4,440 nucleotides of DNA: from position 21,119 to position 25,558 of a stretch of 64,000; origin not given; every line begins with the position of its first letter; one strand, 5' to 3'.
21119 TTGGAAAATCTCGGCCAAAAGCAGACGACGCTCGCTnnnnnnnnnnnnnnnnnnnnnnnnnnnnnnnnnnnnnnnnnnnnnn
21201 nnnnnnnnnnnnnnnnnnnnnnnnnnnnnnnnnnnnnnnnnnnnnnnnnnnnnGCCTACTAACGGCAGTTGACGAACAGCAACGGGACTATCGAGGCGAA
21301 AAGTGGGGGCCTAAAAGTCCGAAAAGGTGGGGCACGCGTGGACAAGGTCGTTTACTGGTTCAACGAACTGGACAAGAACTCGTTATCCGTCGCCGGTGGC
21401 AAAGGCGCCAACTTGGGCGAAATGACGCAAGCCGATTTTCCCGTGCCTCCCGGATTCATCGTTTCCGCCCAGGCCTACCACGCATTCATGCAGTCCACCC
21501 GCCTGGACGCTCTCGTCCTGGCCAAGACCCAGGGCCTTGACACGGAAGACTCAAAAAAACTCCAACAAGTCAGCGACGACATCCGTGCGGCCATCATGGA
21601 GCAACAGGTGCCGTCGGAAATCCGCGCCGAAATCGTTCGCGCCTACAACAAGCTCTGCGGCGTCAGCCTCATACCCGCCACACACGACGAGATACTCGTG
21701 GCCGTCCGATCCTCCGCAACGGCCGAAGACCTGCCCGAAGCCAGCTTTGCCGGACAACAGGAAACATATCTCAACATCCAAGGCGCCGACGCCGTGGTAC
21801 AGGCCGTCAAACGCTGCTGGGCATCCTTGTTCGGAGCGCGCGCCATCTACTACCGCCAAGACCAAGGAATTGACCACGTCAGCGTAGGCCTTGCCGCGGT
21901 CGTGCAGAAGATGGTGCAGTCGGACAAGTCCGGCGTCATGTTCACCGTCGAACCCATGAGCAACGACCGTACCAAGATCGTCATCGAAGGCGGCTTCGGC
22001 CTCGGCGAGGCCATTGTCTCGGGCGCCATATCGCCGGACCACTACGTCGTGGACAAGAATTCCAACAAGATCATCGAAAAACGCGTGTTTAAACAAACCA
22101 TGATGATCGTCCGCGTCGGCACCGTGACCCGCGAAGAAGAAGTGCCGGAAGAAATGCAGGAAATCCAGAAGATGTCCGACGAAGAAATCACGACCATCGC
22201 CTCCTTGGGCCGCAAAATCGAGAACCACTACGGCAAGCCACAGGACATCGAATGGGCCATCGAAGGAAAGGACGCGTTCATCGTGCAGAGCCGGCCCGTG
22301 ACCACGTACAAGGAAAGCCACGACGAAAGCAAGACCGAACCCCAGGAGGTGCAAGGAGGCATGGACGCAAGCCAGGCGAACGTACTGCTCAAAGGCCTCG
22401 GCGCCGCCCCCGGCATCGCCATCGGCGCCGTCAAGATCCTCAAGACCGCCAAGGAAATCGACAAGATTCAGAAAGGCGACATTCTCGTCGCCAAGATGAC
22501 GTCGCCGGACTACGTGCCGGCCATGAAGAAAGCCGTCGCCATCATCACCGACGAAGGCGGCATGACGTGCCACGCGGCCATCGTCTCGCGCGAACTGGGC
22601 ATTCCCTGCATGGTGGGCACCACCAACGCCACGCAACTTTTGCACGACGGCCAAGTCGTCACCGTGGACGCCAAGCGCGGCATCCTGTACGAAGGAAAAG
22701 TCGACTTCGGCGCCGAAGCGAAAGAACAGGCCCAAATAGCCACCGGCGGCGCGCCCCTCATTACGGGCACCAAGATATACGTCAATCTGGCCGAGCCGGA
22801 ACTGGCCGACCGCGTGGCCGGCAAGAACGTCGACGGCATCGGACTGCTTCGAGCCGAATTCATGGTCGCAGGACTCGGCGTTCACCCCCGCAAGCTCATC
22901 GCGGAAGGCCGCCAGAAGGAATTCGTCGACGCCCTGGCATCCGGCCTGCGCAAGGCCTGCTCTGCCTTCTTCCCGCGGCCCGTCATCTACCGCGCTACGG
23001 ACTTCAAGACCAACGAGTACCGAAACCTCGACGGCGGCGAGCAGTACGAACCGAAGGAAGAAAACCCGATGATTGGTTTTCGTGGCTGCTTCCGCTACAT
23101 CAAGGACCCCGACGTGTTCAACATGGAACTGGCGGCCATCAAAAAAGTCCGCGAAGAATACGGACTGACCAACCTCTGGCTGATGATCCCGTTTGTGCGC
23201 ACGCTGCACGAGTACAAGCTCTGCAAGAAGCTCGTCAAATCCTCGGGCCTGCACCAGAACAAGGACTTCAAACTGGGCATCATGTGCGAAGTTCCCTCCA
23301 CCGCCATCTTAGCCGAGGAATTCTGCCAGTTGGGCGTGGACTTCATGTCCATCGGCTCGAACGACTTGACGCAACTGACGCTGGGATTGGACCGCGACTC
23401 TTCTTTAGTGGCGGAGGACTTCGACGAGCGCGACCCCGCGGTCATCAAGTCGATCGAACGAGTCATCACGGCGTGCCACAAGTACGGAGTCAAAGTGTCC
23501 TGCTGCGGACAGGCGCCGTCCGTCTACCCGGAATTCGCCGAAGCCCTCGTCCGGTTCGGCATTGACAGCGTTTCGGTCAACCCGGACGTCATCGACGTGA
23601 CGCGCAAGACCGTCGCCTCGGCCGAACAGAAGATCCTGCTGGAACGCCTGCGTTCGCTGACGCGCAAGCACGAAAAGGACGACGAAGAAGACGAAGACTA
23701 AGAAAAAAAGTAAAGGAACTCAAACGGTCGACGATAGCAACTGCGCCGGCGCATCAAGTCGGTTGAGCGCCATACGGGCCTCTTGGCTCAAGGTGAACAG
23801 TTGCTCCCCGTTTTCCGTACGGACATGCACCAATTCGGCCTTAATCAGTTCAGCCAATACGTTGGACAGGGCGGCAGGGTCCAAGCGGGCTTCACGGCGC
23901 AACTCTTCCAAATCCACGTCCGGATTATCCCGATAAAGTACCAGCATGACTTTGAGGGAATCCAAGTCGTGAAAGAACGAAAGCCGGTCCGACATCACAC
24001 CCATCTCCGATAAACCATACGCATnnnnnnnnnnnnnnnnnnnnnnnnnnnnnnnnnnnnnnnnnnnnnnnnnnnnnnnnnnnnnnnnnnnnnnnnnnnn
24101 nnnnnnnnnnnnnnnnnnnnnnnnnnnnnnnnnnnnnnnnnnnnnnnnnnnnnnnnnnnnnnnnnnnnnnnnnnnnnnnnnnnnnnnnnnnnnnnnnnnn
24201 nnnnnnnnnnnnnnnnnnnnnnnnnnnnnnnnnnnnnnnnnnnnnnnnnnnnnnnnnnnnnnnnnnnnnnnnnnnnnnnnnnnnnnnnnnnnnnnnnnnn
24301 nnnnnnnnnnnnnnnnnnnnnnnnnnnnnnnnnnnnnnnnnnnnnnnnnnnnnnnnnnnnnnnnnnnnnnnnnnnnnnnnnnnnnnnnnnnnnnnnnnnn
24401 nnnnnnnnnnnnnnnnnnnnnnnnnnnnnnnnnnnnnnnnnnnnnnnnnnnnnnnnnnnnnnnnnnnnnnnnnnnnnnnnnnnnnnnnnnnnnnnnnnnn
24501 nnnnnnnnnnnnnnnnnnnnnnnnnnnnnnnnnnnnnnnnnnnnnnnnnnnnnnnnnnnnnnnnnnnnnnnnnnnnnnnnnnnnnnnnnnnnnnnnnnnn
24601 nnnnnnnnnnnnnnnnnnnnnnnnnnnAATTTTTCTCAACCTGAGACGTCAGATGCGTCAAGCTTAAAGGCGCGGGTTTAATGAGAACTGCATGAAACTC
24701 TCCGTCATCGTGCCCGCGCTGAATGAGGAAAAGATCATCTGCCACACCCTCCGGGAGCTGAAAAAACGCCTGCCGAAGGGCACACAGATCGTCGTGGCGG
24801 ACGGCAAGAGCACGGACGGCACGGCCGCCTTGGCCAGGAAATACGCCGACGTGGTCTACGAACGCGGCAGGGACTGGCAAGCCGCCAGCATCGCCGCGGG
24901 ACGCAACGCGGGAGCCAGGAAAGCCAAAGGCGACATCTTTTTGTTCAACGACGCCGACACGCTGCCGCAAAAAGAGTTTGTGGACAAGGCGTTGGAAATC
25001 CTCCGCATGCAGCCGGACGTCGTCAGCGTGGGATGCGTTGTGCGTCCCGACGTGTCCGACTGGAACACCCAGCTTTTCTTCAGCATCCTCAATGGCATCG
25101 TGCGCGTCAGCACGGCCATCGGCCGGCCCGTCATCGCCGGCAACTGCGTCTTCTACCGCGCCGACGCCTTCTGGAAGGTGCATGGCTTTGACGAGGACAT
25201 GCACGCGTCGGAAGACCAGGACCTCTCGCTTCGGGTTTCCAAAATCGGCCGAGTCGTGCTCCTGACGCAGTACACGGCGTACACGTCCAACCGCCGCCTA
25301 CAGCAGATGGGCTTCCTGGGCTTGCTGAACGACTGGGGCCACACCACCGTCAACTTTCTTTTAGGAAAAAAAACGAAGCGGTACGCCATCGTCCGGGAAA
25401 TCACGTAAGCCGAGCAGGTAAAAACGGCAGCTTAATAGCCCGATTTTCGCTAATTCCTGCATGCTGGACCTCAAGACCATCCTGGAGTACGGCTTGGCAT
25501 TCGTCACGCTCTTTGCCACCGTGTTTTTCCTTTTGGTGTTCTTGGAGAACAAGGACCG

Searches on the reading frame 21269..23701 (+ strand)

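Call 81: search_protein_families(library=pfam, proteins=[window:21269-23701:+], max_evalue=0.00001)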
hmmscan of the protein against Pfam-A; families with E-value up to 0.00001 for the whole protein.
window:21269-23701:+ (810 aa): 3 families
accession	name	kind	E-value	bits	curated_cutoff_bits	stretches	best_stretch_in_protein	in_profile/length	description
PF01326.24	PPDK_N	-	3.1e-110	369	27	1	41-359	3-324/328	Pyruvate phosphate dikinase, AMP/ATP-binding domain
PF02896.24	PEP-utilizers_C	-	8e-71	239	22.8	1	495-786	12-292/293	PEP-utilising enzyme, PEP-binding domain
PF00391.29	PEP-utilizers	-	4.5e-30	103.5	23.1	1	400-471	1-72/72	PEP-utilising enzyme, mobile domain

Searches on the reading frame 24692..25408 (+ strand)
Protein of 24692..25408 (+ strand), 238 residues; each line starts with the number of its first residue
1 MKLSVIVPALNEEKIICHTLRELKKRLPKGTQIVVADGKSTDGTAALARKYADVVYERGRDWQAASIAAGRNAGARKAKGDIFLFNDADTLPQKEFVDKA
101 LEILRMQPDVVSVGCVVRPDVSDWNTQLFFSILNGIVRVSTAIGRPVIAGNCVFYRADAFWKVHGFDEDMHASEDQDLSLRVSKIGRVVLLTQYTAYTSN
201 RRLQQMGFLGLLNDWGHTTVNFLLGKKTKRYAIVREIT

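Call 82: search_protein_families(library=pfam, proteins=[window:24692-25408:+], max_evalue=0.00001)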
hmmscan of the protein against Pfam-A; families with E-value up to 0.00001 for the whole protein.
window:24692-25408:+ (238 aa): 4 families
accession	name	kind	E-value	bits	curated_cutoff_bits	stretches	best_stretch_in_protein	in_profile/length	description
PF00535.33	Glycos_transf_2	-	3.6e-23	82.8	23.3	1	4-163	1-167/168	Glycosyl transferase family 2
PF10111.15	Glyco_tranf_2_2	-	5.7e-13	49.4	27.3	1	4-216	1-236/276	Glycosyltransferase like family 2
PF13641.12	Glyco_tranf_2_3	-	6.7e-11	43.1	27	1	3-191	3-203/230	Glycosyltransferase like family 2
PF13632.12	Glyco_trans_2_3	-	2e-09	38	27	1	83-194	2-118/198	Glycosyl transferase family group 2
